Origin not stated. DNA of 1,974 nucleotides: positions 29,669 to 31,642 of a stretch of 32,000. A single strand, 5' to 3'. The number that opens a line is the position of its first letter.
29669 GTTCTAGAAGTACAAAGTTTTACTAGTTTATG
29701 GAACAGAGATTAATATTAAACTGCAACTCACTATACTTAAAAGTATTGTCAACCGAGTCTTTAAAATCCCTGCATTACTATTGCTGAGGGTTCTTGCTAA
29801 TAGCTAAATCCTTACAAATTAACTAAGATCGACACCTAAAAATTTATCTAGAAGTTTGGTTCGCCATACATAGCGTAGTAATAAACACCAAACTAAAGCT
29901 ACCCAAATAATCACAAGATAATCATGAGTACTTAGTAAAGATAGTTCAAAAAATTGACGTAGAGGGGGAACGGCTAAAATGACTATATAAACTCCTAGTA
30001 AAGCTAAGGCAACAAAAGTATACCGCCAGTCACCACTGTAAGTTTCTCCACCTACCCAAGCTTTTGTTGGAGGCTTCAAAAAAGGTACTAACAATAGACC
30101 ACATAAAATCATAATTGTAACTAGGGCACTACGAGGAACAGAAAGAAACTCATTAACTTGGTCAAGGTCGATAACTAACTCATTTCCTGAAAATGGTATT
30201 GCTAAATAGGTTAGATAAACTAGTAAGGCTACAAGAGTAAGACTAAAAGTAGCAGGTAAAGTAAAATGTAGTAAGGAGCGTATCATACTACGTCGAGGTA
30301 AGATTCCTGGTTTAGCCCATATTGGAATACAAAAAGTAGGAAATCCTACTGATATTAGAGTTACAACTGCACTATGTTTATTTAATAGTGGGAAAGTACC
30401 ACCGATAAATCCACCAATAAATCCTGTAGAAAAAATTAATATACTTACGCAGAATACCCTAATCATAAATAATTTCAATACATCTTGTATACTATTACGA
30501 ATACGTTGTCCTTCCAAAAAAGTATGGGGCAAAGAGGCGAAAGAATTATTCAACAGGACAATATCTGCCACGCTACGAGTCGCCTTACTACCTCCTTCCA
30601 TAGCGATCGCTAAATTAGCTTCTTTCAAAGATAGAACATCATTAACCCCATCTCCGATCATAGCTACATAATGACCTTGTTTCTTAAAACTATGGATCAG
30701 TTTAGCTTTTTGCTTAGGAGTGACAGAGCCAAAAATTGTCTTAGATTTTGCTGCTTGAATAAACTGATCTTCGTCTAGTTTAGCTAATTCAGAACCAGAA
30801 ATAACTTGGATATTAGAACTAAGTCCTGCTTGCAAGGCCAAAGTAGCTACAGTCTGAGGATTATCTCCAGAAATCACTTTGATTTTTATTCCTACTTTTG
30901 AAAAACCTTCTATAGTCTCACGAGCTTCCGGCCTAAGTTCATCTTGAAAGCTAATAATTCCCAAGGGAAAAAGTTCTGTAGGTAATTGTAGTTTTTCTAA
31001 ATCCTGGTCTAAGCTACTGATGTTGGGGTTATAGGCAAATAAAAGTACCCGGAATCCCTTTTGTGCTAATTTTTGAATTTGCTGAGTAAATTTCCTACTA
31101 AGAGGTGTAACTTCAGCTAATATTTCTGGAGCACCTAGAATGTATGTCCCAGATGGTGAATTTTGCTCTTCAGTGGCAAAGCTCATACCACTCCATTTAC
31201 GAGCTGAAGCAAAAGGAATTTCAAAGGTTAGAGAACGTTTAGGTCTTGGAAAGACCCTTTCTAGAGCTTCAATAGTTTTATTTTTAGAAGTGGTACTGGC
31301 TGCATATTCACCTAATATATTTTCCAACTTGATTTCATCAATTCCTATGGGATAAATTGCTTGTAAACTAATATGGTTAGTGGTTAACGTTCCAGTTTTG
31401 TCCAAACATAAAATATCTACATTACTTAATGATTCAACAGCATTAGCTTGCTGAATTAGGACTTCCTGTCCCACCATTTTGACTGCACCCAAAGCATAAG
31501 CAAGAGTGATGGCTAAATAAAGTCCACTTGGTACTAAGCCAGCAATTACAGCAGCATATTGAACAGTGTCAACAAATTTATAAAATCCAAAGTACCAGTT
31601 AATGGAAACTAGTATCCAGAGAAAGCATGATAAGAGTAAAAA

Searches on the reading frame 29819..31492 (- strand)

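Call 61: search_protein_families(library=pfam, proteins=[window:29819-31492:-], max_evalue=0.001)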
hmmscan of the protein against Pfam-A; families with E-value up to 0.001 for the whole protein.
window:29819-31492:- (557 aa): 2 families
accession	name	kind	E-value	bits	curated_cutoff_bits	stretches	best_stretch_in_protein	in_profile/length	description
PF00702.32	Hydrolase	-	5.5e-18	66.5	26.4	1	26-293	2-191/191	haloacid dehalogenase-like hydrolase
PF08282.18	Hydrolase_3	-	0.0001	22.5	20.9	1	266-317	196-247/255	haloacid dehalogenase-like hydrolase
